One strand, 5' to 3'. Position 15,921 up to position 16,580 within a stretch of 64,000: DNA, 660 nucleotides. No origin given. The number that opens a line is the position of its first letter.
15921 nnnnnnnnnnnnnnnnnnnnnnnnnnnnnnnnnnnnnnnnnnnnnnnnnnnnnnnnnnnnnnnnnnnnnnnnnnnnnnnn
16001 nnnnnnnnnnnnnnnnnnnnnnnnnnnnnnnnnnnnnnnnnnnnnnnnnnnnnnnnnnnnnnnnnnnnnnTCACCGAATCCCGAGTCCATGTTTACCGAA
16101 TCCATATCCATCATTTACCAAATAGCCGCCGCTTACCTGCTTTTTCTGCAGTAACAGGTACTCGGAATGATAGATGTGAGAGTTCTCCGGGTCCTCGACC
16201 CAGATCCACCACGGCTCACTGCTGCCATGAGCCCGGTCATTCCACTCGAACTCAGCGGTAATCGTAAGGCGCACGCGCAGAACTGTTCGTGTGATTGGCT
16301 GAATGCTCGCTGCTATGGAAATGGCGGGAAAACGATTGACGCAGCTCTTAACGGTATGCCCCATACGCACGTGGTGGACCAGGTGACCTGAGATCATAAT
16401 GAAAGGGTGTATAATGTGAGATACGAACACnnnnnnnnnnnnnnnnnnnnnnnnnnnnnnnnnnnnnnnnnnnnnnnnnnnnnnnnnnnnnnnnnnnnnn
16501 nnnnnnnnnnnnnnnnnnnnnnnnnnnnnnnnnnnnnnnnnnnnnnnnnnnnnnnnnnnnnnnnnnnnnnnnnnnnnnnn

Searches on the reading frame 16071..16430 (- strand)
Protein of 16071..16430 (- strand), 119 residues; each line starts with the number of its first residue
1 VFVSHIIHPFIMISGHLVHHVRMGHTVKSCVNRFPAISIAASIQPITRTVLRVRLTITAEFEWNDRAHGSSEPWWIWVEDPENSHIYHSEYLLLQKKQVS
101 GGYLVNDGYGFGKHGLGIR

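Call 61: search_protein_families(library=pfam, proteins=[window:16071-16430:-], max_evalue=0.001)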
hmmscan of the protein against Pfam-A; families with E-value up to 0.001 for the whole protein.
window:16071-16430:- (119 aa): 1 family
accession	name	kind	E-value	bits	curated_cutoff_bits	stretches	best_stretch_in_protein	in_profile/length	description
PF02889.21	Sec63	-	4.9e-22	78.9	25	1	27-100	139-212/252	Sec63 Brl domain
